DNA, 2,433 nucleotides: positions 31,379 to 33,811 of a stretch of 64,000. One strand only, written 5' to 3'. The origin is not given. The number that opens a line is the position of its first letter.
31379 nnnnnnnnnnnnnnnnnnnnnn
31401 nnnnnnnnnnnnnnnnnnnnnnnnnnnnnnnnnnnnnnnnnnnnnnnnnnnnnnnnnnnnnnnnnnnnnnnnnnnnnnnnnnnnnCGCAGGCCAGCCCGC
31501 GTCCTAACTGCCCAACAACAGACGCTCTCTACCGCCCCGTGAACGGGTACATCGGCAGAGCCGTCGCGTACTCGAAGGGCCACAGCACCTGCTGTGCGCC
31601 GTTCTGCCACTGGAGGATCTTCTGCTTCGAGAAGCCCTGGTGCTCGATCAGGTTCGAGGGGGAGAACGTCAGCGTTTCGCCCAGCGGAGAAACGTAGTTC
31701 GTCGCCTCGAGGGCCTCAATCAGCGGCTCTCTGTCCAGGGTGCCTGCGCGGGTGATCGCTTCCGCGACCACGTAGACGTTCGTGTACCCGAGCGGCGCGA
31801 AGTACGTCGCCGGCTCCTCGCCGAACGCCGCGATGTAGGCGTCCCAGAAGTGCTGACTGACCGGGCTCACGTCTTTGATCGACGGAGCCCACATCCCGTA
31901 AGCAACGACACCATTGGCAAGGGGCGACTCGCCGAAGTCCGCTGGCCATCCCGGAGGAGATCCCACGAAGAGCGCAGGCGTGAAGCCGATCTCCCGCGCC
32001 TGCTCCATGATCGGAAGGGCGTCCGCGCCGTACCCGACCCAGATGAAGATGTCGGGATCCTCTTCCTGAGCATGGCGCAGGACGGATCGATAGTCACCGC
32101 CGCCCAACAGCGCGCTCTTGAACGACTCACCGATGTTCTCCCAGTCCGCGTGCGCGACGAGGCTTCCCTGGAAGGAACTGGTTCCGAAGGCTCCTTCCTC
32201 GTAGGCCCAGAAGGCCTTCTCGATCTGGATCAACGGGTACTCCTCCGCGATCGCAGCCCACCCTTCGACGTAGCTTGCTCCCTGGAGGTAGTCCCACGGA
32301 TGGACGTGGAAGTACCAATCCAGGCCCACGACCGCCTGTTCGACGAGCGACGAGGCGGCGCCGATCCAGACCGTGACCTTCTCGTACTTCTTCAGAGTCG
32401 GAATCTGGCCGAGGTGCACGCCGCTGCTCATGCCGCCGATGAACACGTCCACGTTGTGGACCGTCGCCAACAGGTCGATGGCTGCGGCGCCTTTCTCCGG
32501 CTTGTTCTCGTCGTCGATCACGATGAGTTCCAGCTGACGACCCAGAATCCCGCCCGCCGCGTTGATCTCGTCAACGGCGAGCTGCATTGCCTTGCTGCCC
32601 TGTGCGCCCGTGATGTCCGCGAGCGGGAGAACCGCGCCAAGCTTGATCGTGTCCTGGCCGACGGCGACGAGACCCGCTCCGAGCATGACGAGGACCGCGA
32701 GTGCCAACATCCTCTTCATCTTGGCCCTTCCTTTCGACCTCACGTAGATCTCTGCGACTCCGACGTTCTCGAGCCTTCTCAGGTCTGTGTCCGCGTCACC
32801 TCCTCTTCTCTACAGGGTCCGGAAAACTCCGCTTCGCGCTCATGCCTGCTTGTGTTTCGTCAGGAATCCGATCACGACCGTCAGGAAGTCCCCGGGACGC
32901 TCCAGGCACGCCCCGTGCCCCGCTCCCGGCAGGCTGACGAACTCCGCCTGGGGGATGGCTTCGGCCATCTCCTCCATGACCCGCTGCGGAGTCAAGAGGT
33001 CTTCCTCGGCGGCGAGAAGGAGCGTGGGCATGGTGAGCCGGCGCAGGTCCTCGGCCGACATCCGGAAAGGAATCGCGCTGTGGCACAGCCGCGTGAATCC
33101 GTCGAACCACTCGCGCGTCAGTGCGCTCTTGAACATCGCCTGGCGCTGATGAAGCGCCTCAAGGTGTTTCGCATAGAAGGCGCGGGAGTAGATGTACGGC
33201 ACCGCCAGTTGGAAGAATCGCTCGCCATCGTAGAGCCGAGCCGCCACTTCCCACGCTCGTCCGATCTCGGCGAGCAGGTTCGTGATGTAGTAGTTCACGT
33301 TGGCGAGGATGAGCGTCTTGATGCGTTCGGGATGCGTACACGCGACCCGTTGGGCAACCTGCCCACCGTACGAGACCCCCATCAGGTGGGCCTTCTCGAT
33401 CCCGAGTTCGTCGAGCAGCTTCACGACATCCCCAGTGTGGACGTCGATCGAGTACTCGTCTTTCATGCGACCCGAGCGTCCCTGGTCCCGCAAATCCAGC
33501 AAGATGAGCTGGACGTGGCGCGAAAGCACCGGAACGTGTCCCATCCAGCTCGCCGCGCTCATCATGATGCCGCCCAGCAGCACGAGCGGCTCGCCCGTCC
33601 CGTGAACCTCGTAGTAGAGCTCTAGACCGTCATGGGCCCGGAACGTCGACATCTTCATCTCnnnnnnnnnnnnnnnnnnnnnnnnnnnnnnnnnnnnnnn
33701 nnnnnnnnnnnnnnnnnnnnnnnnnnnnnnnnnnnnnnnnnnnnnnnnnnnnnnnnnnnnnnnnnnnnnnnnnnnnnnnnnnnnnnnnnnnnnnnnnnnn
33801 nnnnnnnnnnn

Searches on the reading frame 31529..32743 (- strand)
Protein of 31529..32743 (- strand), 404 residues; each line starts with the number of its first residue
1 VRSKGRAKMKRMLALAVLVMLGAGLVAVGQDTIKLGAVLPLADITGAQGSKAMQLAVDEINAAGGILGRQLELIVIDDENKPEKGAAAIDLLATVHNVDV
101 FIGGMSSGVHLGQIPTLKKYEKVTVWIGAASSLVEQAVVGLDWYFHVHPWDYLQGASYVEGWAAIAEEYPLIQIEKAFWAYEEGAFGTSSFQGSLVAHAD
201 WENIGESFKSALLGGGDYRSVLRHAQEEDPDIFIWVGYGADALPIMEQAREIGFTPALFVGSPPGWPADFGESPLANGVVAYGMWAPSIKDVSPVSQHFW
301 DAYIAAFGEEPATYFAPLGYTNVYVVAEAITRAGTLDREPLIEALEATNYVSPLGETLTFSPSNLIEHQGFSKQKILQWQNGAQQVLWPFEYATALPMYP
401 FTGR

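Call 31: search_protein_families(library=ncbifam, proteins=[window:31529-32743:-], max_evalue=0.00001)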
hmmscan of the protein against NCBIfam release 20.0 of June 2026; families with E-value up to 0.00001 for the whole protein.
window:31529-32743:- (404 aa): 3 families
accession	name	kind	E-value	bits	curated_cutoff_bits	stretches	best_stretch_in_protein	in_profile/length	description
TIGR03669.1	urea_ABC_arch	equivalog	3.9e-15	55.7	494.8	1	45-121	16-92/375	urea ABC transporter substrate-binding protein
NF011933.0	PRK15404.1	subfamily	2.6e-13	49.8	477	1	9-109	4-105/370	high-affinity branched-chain amino acid ABC transporter substrate-binding protein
TIGR03407.1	urea_ABC_UrtA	exception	1.4e-11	44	492.75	1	50-121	21-92/361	urea ABC transporter substrate-binding protein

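Call 32: search_protein_families(library=pfam, proteins=[window:31529-32743:-], max_evalue=0.00001)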
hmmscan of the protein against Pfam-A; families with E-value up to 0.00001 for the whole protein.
window:31529-32743:- (404 aa): 3 families
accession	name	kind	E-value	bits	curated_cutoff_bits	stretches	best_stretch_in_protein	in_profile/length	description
PF13458.12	Peripla_BP_6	-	8.8e-46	157.6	31.7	1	33-380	2-339/343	Periplasmic binding protein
PF01094.35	ANF_receptor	-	6.6e-15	55.4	25.4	1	51-125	4-78/353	Receptor family ligand binding region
PF13433.12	Peripla_BP_5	-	6.9e-13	48.9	27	1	48-109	19-80/363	Periplasmic binding protein domain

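Call 46: search_solved_structures(query=window:31529-32743:-, max_evalue=0.001)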
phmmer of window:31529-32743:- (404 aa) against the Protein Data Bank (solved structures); distinct sequences matched with E-value up to 0.001: 27.
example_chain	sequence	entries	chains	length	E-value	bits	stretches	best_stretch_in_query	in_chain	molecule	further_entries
4gnr_A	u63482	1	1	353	2.2e-17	66.7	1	31-333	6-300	ABC transporter substrate-binding protein-branched chain amino acid transport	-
3i45_A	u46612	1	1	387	8.7e-15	58.1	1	52-363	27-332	Twin-arginine translocation pathway signal protein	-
3td9_A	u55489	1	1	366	9.8e-14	54.6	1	32-349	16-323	Branched chain amino acid ABC transporter, periplasmic amino acid-binding protein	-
4mlc_A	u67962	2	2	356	5.2e-10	42.4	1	32-123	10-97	Extracellular ligand-binding receptor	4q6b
4ey3_A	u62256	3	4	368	1.7e-08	37.4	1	29-360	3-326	Twin-arginine translocation pathway signal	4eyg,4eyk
8wch_A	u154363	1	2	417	1.7e-08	37.4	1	10-401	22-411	Probable Leu/Ile/Val-binding protein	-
3ip5_A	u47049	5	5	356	3.4e-08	36.4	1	44-360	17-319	ABC transporter, substrate binding protein (Amino acid)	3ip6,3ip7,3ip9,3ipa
8tg1_A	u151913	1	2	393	5.6e-08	35.7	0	205-357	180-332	Extracellular ligand-binding receptor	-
3ipc_A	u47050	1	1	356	7e-08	35.4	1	44-360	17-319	ABC transporter, substrate binding protein (Amino acid)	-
3i09_A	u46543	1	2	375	2.7e-07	33.4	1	29-345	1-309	Periplasmic branched-chain amino acid-binding protein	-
4kv7_A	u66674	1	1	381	3e-07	33.3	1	47-388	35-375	Probable leucine/isoleucine/valine-binding protein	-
3hut_A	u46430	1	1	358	5.9e-07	32.3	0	218-362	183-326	putative branched-chain amino acid ABC transporter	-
4n0q_A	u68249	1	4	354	1e-06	31.5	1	33-382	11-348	Leu/Ile/Val-binding protein homolog 3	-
2lbp_A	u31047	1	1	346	1.9e-06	30.7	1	51-354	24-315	LEUCINE-BINDING PROTEIN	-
4q6w_A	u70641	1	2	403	2.4e-06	30.3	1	12-114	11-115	Putative leu/ile/val-binding protein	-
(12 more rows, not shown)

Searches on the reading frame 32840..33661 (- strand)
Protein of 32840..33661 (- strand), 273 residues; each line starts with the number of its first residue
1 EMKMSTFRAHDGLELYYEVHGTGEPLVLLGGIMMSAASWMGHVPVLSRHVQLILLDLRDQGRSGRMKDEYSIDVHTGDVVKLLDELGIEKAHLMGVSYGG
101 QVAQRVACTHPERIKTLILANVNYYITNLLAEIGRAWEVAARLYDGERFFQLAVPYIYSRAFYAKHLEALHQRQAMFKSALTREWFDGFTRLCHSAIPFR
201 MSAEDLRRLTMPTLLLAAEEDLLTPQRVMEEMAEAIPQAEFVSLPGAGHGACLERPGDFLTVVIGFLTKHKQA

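Call 4: search_protein_families(library=pfam, proteins=[window:32840-33661:-], max_evalue=0.001)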
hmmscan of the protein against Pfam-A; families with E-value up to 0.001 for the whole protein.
window:32840-33661:- (273 aa): 5 families
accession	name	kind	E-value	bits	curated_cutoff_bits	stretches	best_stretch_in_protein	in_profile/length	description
PF00561.26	Abhydrolase_1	-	5.8e-30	105.2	25.8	1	25-256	2-245/245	alpha/beta hydrolase fold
PF12697.13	Abhydrolase_6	-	6e-19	70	26.3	1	26-259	1-214/217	Alpha/beta hydrolase family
PF12146.15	Hydrolase_4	-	5e-12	46.1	27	1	51-254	33-237/239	Serine aminopeptidase, S33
PF08386.16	Abhydrolase_4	-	1.5e-06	28.7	21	1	210-253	34-77/103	TAP-like protein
PF03096.20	Ndr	-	0.00056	19.2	23.3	1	72-127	82-137/283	Ndr family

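Call 5: search_protein_families(library=ncbifam, proteins=[window:32840-33661:-], max_evalue=0.001)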
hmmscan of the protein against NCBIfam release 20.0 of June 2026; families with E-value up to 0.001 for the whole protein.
window:32840-33661:- (273 aa): 36 families (the best 25 are shown)
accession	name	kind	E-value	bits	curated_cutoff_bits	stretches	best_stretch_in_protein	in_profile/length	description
TIGR02427.1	protocat_pcaD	equivalog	1.3e-39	136.1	255.85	1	15-268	2-251/251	3-oxoadipate enol-lactonase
NF051488.1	bifunc_PcaDC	exception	1.1e-37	130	390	1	16-271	3-254/375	bifunctional 3-oxoadipate enol-lactonase/4-carboxymuconolactone decarboxylase PcaDC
TIGR03611.1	RutD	equivalog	6.1e-28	97.9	238.5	1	17-269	3-257/258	pyrimidine utilization protein D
NF051487.1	bifunc_PcaCD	exception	6.6e-27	94.6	430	1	23-268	172-412/413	bifunctional 4-carboxymuconolactone decarboxylase/3-oxoadipate enol-lactonase PcaCD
NF050089.1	i_nPHAscl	equivalog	1.2e-22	80.4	300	2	15-121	9-116/288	intracellular short-chain-length polyhydroxyalkanoate depolymerase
TIGR03695.1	menH_SHCHC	equivalog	1.7e-21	76.8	208.55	2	24-124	3-106/252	2-succinyl-6-hydroxy-2,4-cyclohexadiene-1-carboxylate synthase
NF052610.1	macro_16_ester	equivalog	2e-20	73.3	420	1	9-125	7-130/281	alpha/beta fold macrolide esterase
NF045632.1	hydroxlase_HsaD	equivalog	2.4e-19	69.4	400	1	13-121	24-136/290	4,5:9,10-diseco-3-hydroxy-5,9,17-trioxoandrosta-1(10),2-diene-4-oate hydrolase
NF011457.0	PRK14875.1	equivalog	6.8e-19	68.1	307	1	17-119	124-228/372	acetoin dehydrogenase dihydrolipoyllysine-residue acetyltransferase subunit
TIGR01250.1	pro_imino_pep_2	subfamily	1.9e-17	63.8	167.65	2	12-133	12-140/288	proline iminopeptidase-family hydrolase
NF053683.1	esterase_mleBRB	exception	4.8e-17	62.5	585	1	28-127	28-132/280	BRB family alpha/beta fold macrolide esterase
TIGR03056.1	bchO_mg_che_rel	equivalog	1e-16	60.8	172.55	1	21-256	24-266/278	alpha/beta fold hydrolase BchO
TIGR01738.1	bioH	equivalog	4.8e-16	59.1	206.95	2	23-120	3-96/245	pimeloyl-ACP methyl ester esterase BioH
NF033124.1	estX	equivalog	1.3e-15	57.3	600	1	13-121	11-126/280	macrolide esterase EstX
NF041759.1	mac_hydro_EstT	equivalog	5.6e-15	55.3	450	1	11-121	8-125/278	macrolide hydrolase EstT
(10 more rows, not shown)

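Call 35: search_solved_structures(query=window:32840-33661:-, max_evalue=1e-10)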
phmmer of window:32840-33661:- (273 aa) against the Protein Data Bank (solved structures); distinct sequences matched with E-value up to 1e-10: 68 (the best 60 are shown).
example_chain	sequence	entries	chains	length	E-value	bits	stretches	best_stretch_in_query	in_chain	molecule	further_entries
4q3l_A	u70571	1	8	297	4.9e-46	160.5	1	12-269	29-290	MGS-M2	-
6eb3_A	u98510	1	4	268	1.1e-27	100.3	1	11-269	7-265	Est1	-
8v16_C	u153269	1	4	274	1.1e-27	100.3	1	10-269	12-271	Esterase 1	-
5egn_A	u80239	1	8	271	3e-24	89.1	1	10-268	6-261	Esterase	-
2xua_A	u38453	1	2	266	6.2e-23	84.8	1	7-271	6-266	3-OXOADIPATE ENOL-LACTONASE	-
3om8_A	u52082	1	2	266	5.5e-20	75.1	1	5-267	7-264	Probable hydrolase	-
4uhc_A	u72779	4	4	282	5.6e-20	75.1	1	3-263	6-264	ESTERASE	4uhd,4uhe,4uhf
4uhh_A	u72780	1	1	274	5.6e-20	75.1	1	3-260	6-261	ESTERASE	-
3fob_A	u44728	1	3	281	1.4e-19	73.7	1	12-267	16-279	Bromoperoxidase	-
4lxg_A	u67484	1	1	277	1.5e-18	70.4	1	5-268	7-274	MCP Hydrolase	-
4lxh_A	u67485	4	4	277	3.9e-18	69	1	5-268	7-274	MCP Hydrolase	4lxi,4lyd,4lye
1bro_A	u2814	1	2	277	1.8e-17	66.8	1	12-269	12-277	BROMOPEROXIDASE A2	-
1brt_A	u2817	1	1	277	2.4e-17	66.4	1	12-269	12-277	BROMOPEROXIDASE A2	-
4qes_A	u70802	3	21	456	5.5e-17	65.3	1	12-272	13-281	Non-haem bromoperoxidase BPO-A2, Matrix protein 1 chimera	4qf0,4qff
7c4d_A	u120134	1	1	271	6.9e-17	64.9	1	12-122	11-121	Putative esterase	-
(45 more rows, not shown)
